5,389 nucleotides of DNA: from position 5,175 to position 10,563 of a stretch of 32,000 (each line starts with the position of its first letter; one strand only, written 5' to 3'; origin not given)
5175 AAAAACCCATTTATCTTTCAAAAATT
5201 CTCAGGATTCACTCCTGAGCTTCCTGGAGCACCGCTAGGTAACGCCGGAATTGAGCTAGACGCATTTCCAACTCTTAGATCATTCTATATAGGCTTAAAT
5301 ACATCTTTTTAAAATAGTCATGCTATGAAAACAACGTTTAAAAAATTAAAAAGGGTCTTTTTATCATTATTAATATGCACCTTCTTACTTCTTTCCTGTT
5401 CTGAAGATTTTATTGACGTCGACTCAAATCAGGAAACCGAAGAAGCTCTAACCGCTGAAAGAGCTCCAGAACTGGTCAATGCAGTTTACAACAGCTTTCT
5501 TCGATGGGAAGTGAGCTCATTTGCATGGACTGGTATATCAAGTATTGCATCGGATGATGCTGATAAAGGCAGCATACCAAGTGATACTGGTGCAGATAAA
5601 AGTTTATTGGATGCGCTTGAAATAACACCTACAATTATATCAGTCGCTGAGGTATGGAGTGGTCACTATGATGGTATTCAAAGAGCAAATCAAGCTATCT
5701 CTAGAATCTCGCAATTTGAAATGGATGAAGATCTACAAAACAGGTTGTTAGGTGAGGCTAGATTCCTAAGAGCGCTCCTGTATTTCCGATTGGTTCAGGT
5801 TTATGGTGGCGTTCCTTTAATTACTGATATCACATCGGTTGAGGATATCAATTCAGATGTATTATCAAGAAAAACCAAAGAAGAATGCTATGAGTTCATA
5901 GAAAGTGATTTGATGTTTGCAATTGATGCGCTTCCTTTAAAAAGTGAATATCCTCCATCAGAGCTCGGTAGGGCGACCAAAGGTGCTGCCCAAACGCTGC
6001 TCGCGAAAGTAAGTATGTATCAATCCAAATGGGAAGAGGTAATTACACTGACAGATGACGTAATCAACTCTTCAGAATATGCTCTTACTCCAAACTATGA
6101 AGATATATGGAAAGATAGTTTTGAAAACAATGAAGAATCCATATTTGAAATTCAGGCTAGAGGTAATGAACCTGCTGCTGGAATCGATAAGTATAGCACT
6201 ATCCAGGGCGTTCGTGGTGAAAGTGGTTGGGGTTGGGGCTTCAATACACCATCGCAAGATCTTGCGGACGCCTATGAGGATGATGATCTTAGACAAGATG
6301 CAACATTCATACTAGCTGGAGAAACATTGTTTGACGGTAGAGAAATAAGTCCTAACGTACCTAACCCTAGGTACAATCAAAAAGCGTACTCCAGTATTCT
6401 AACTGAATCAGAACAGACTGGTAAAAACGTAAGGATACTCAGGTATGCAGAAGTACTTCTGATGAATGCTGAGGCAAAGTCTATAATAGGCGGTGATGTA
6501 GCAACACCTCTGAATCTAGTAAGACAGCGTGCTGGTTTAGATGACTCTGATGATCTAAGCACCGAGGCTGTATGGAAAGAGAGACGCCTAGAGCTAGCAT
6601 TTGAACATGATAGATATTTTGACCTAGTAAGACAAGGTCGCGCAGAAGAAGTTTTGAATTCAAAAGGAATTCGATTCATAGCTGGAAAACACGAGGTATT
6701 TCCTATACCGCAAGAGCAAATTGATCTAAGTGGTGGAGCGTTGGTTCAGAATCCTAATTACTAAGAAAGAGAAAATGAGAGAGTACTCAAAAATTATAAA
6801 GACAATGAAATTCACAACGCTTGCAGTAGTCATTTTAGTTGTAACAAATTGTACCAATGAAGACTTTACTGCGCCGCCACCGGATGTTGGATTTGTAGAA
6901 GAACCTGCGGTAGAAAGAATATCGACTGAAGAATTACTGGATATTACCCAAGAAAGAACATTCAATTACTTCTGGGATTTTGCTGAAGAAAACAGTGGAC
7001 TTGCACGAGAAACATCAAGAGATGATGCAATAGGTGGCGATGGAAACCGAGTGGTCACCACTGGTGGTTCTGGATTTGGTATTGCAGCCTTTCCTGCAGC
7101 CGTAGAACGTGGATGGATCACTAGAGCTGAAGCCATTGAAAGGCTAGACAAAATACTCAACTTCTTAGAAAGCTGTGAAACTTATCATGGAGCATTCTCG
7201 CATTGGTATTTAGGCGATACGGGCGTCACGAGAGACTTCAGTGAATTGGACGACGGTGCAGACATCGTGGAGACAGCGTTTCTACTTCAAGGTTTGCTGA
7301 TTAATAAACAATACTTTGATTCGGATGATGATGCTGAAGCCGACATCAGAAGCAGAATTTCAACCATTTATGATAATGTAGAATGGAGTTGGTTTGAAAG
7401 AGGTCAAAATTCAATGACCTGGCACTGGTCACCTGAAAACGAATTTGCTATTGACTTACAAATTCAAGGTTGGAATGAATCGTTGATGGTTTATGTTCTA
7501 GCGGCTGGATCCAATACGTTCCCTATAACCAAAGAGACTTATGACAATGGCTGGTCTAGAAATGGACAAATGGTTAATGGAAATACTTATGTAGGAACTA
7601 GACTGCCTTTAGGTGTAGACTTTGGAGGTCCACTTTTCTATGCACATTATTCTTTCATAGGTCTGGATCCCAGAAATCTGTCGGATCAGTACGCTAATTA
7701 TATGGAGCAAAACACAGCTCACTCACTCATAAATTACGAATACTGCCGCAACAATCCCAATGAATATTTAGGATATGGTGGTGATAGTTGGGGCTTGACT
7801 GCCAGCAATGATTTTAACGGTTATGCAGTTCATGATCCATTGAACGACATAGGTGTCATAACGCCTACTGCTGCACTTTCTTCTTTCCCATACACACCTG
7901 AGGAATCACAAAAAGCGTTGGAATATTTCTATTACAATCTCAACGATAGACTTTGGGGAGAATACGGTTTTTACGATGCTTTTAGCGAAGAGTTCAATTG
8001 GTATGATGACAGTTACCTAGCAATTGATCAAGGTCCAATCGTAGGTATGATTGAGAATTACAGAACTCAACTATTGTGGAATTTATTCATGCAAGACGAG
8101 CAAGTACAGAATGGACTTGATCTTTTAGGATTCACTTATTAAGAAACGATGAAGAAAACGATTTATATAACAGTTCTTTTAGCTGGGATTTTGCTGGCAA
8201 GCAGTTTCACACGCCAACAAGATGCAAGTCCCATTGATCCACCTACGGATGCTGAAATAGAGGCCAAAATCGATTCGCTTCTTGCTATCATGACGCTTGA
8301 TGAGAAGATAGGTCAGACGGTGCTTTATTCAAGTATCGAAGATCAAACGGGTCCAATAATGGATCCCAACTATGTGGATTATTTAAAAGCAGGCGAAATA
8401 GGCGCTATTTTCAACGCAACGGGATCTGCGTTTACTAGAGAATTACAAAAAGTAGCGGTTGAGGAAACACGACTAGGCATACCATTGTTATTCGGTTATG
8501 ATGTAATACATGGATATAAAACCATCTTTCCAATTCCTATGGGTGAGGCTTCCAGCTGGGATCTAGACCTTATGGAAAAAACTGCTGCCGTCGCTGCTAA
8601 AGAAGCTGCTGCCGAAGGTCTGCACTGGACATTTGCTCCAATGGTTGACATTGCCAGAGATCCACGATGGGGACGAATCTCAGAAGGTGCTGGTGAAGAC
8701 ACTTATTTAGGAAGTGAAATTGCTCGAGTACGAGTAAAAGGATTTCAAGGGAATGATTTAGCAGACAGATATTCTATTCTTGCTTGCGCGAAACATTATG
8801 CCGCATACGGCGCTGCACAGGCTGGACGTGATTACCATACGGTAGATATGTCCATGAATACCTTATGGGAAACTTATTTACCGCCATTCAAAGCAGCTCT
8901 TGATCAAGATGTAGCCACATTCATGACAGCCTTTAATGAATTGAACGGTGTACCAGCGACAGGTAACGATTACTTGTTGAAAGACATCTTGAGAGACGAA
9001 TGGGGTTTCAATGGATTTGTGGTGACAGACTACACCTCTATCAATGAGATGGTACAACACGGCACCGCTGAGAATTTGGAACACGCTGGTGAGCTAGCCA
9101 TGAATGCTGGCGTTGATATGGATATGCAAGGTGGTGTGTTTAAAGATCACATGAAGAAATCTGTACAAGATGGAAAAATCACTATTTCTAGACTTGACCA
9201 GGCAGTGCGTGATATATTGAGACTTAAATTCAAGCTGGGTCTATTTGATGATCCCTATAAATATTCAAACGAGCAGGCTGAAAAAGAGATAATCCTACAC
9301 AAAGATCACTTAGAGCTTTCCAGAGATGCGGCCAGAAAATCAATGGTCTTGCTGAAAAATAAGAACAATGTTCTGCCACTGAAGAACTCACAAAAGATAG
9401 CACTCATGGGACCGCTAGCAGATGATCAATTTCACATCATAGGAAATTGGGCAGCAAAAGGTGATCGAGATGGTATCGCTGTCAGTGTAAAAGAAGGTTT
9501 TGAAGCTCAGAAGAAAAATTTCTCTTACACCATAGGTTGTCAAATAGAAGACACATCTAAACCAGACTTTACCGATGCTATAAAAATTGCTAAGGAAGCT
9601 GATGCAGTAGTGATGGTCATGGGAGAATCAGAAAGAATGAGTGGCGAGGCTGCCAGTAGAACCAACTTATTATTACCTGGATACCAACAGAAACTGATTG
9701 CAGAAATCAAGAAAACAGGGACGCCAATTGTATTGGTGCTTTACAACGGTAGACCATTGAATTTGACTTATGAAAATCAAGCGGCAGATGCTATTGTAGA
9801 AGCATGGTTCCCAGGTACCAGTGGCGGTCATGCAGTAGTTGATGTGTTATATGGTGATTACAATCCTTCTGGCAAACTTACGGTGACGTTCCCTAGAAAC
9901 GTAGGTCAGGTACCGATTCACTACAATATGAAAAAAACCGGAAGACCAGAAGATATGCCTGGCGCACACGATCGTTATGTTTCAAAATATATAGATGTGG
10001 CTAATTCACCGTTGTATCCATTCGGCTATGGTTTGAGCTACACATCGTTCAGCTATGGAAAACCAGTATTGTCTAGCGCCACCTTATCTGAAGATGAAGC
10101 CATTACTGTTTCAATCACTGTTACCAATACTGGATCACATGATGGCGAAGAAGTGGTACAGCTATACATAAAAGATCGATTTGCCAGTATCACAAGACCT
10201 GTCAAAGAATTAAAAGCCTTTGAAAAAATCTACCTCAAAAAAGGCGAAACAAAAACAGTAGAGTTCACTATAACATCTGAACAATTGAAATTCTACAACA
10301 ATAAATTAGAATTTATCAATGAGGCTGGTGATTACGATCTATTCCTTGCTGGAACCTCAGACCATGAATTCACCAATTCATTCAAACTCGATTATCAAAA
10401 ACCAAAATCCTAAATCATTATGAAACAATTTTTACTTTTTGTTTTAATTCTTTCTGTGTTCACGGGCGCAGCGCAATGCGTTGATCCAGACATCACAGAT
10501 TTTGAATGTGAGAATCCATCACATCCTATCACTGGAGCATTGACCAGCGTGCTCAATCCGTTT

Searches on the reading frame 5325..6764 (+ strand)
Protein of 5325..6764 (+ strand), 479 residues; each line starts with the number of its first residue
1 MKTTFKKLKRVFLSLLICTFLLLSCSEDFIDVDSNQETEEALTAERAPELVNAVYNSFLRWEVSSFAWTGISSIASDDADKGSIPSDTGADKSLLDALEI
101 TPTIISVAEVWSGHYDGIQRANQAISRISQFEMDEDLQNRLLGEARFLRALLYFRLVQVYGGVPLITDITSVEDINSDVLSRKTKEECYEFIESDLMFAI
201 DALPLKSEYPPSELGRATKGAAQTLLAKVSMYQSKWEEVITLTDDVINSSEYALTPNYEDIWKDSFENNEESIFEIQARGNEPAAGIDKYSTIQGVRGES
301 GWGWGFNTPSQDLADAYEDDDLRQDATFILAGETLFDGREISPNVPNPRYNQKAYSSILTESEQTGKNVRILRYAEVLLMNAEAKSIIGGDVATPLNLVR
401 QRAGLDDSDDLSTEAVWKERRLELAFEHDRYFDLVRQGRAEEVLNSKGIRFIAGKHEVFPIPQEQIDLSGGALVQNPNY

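Call 7: search_protein_families(library=pfam, proteins=[window:5325-6764:+], max_evalue=0.001)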
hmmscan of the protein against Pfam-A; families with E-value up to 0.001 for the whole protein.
window:5325-6764:+ (479 aa): 2 families
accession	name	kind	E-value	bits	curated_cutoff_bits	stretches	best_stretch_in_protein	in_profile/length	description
PF07980.17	SusD_RagB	-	7.6e-29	101.7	23.1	1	357-479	144-297/297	SusD family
PF14322.12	SusD-like_3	-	1.1e-26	94.7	27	1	28-229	1-189/191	Starch-binding associating with outer membrane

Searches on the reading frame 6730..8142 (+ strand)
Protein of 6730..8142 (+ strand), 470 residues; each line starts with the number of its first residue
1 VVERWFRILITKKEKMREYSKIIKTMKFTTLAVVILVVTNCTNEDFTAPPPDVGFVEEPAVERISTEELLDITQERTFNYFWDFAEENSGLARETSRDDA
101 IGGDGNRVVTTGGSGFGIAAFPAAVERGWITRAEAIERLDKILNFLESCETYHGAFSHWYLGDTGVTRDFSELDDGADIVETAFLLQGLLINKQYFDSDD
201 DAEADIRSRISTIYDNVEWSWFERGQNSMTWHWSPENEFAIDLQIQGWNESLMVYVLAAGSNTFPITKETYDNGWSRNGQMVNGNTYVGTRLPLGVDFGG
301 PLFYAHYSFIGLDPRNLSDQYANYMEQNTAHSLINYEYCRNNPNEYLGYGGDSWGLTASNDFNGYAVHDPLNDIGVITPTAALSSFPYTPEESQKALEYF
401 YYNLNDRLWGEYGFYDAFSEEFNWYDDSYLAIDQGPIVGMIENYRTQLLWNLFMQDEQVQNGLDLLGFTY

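Call 7: search_protein_families(library=pfam, proteins=[window:6730-8142:+], max_evalue=0.001)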
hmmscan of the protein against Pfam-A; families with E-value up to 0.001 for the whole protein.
window:6730-8142:+ (470 aa): 1 family
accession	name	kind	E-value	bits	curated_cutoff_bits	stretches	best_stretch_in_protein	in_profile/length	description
PF10091.15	Glycoamylase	-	3e-72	243.1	27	1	244-455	3-219/221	Putative glucoamylase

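Call 29: search_protein_families(library=ncbifam, proteins=[window:6730-8142:+], max_evalue=0.01)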
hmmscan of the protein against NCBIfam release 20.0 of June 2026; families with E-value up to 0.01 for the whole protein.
window:6730-8142:+ (470 aa): 0 families

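Call 52: search_solved_structures(query=window:6730-8142:+, max_evalue=0.00001)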
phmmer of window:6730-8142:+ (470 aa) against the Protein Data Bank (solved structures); distinct sequences matched with E-value up to 0.00001: 8.
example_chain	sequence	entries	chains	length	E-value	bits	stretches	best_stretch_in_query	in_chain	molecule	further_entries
4gl3_A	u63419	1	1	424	5.3e-141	473.9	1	62-469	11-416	putative glucoamylase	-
5gzh_A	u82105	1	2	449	2.4e-132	445.3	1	64-468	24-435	Endo-beta-1,2-glucanase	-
5gzk_A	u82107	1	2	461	2.6e-132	445.2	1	64-468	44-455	Uncharacterized protein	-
3eu8_A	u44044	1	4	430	4e-129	434.7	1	63-469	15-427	putative glucoamylase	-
4qt9_A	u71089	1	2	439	2e-127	429.1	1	60-469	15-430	putative glucoamylase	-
5z06_A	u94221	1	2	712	2e-114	386.2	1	64-464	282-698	BDI_3064 protein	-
8xul_A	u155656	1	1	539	2.2e-48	168.4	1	72-469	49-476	XCC2207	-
8wy1_A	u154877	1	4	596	2.6e-06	29.7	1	61-162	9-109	Glycosyltransferase 36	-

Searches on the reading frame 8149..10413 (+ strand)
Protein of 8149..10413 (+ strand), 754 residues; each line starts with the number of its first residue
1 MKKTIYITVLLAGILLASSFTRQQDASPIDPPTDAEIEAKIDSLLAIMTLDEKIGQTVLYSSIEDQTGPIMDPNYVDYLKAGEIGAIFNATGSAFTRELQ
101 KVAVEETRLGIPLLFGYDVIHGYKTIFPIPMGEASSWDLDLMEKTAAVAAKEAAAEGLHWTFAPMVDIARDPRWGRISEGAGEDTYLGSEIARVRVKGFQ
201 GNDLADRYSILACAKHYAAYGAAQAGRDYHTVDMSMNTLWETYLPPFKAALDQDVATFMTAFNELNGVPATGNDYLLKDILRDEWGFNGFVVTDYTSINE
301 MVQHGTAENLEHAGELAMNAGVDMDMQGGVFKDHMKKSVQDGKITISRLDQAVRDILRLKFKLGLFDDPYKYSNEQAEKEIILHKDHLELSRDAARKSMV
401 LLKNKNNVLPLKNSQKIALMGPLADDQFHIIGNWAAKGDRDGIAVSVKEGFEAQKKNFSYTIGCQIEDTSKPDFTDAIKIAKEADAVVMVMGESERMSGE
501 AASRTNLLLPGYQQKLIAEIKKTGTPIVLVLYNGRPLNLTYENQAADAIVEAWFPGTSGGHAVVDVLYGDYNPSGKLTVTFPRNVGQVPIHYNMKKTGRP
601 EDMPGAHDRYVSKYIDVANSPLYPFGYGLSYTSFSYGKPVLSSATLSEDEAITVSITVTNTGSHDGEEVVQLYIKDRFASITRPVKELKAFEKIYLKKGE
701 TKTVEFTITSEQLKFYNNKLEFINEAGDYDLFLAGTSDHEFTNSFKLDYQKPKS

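Call 7: search_protein_families(library=pfam, proteins=[window:8149-10413:+], max_evalue=0.001)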
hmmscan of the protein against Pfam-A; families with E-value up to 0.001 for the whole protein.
window:8149-10413:+ (754 aa): 3 families
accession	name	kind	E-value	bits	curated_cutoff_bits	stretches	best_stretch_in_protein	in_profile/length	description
PF00933.27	Glyco_hydro_3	-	1.6e-69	235.2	27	1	49-359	1-316/316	Glycosyl hydrolase family 3 N terminal domain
PF01915.27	Glyco_hydro_3_C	-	1.6e-55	188.6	31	1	399-631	1-200/200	Glycosyl hydrolase family 3 C-terminal domain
PF14310.12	Fn3-like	-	1.8e-21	76.5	25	1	668-735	1-69/71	Fibronectin type III-like domain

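Call 53: search_solved_structures(query=window:8149-10413:+, max_evalue=1e-60)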
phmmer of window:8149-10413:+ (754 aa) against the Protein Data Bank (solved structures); distinct sequences matched with E-value up to 1e-60: 47.
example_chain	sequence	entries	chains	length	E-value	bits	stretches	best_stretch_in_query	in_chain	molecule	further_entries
3u48_A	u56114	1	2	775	2.8e-236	789.4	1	41-738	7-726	JMB19063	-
3u4a_A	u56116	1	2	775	1.3e-235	787.2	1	41-738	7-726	JMB19063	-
5tf0_A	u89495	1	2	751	1.2e-224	751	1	36-742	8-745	Glycosyl hydrolase family 3 N-terminal domain protein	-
9urf_A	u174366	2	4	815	4.3e-214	716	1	6-740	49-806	beta-glucosidase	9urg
5xxl_A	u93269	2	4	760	4.6e-212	709.3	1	36-740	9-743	Periplasmic beta-glucosidase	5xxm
5xxn_A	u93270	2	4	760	2.2e-211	707.1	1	36-740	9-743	Periplasmic beta-glucosidase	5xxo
6r5p_B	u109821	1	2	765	4e-195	653.3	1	23-745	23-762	Periplasmic beta-glucosidase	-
6r5i_A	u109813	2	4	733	1e-194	652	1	38-745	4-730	Periplasmic beta-glucosidase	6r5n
6r5r_A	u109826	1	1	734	4.5e-194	649.9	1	38-745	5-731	Periplasmic beta-glucosidase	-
6r5o_B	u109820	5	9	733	5e-194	649.7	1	38-745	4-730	Periplasmic beta-glucosidase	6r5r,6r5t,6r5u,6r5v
4zoa_A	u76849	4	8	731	1.8e-173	581.7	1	39-739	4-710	Lin1840 protein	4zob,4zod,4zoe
4zo6_A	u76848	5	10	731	2.3e-172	578.1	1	39-739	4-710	Lin1840 protein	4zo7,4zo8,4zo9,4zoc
7zb3_A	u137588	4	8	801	9.7e-145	486.8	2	36-434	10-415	Beta-xylosidase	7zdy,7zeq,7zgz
8c7f_A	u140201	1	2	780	9.2e-144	483.6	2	36-434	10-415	Xylosidase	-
21ji_A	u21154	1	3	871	1.1e-117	397.4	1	31-741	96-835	Isoprimeverose-producing oligoxyloglucan hydrolase,beta-glucosidase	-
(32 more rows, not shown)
